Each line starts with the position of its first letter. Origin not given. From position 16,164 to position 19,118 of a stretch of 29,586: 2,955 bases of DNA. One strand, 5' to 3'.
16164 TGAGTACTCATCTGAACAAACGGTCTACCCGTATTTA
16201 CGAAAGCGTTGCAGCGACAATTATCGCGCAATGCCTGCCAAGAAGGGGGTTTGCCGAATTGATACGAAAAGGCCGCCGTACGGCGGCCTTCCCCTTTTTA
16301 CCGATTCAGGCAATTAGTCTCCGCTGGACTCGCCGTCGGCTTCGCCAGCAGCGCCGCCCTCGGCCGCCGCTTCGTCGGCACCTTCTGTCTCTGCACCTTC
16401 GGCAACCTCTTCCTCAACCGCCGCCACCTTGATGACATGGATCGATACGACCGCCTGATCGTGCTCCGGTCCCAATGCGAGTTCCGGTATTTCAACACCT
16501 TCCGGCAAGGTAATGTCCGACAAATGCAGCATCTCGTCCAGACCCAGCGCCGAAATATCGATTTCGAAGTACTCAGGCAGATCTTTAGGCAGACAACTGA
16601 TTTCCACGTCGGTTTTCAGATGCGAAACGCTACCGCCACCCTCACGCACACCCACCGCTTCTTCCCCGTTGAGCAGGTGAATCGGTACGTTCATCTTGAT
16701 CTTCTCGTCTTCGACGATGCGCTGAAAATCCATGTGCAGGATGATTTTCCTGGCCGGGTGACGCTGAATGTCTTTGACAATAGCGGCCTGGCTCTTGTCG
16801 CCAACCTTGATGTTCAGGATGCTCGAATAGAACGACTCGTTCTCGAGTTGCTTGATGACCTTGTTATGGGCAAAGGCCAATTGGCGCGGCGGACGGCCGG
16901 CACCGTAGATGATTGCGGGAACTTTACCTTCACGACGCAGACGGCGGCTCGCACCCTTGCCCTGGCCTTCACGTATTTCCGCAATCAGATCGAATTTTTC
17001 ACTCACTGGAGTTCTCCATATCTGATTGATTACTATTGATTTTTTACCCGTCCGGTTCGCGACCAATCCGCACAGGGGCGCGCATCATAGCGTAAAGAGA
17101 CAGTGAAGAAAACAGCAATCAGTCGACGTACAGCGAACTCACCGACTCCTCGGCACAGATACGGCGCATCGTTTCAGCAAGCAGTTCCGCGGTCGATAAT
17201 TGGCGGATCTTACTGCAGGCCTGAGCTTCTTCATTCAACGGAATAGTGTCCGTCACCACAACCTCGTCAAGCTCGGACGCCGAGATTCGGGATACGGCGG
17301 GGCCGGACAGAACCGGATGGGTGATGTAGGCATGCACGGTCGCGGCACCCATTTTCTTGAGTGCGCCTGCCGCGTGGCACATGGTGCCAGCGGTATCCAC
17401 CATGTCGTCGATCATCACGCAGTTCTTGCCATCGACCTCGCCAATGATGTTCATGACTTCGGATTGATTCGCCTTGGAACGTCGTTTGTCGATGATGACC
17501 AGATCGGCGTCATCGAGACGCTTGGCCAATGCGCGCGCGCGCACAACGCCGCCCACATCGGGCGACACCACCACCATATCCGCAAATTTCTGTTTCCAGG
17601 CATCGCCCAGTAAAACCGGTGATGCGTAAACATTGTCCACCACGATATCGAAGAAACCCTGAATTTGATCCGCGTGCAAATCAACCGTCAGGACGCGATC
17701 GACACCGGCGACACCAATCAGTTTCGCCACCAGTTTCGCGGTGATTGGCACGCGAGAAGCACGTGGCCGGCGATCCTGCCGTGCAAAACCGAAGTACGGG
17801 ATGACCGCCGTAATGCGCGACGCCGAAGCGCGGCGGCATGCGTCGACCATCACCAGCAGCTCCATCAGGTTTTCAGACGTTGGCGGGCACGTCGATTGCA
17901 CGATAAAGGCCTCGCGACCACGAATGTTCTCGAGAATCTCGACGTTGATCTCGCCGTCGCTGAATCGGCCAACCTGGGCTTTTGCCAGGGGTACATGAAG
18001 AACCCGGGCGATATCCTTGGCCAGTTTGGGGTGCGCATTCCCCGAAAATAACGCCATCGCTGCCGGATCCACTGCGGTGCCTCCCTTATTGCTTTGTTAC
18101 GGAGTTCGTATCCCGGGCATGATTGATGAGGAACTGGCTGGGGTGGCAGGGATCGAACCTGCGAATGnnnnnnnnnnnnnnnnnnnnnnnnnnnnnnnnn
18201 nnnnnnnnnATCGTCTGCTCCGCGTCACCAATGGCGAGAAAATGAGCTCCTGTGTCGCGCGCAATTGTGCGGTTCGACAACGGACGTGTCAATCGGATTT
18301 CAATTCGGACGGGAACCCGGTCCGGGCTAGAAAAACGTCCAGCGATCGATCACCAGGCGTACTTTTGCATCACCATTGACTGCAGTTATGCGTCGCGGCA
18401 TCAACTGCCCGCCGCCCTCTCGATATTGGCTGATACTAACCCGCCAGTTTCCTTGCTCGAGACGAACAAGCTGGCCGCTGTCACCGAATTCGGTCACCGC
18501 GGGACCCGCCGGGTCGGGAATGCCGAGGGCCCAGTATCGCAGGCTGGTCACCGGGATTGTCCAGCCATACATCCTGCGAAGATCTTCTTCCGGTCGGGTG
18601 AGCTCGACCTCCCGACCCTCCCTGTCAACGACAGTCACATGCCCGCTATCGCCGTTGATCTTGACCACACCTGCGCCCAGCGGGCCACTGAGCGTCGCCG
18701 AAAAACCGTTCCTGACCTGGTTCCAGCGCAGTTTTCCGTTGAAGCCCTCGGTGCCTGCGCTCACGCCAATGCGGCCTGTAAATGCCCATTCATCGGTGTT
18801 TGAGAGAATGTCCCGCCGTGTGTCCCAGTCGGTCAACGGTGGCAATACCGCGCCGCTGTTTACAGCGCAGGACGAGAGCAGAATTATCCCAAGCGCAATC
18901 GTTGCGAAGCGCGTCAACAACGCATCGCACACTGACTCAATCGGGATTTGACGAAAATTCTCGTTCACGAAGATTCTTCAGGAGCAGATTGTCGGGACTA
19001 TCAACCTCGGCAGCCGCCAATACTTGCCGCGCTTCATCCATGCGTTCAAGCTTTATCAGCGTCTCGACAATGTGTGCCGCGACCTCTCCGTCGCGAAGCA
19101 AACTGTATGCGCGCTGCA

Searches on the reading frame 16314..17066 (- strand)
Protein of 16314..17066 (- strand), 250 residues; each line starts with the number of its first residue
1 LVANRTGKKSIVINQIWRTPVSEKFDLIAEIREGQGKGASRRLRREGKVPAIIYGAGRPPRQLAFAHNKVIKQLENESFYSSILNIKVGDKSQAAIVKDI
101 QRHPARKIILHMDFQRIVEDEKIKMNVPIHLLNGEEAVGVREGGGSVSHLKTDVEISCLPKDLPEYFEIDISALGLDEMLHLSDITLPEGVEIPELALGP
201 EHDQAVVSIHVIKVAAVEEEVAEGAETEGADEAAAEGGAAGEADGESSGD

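Call 58: search_protein_families(library=pfam, proteins=[window:16314-17066:-], max_evalue=0.00001)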
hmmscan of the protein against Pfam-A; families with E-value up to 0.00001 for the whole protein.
window:16314-17066:- (250 aa): 2 families
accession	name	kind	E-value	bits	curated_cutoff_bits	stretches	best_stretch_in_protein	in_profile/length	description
PF01386.24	Ribosomal_L25p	-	2.2e-24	86.1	23.6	1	28-114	2-82/82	Ribosomal L25p family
PF14693.11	Ribosomal_TL5_C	-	1.2e-23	83.7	27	1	122-210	1-81/84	Ribosomal protein TL5, C-terminal domain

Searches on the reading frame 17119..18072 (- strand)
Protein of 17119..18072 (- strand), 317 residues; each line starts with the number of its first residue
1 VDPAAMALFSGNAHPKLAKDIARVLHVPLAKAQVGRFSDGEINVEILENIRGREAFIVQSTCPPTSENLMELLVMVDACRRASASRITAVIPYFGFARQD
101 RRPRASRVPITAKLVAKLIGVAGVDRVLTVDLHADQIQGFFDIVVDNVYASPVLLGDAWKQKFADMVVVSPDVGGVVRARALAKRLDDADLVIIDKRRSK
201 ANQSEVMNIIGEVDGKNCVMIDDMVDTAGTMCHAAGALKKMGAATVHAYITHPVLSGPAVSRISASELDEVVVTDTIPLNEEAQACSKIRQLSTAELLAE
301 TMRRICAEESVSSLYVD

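Call 58: search_protein_families(library=pfam, proteins=[window:17119-18072:-], max_evalue=0.00001)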
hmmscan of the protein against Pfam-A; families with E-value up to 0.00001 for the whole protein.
window:17119-18072:- (317 aa): 3 families
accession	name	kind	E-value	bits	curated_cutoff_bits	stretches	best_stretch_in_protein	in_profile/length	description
PF13793.12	Pribosyltran_N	-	8e-51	171.3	25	1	6-123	1-117/117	N-terminal domain of ribose phosphate pyrophosphokinase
PF14572.12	Pribosyl_synth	-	5.2e-28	98.7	27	1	202-315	70-183/184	Phosphoribosyl synthetase-associated domain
PF00156.33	Pribosyltran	-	6e-20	71.6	26.3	1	162-272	22-144/158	Phosphoribosyl transferase domain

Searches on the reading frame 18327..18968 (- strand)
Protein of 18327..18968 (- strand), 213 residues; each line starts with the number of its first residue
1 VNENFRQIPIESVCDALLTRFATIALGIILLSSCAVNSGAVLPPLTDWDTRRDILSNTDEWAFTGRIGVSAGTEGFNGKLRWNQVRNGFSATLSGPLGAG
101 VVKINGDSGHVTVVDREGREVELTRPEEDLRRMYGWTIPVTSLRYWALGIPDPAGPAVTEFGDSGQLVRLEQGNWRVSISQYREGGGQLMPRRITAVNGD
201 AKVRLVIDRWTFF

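Call 59: search_protein_families(library=pfam, proteins=[window:18327-18968:-], max_evalue=0.00001)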
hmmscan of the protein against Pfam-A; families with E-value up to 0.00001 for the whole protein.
window:18327-18968:- (213 aa): 1 family
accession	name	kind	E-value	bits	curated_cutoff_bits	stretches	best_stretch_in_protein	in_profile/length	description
PF03550.21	LolB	-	8.9e-38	130.1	23.7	1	60-210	2-151/151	Outer membrane lipoprotein LolB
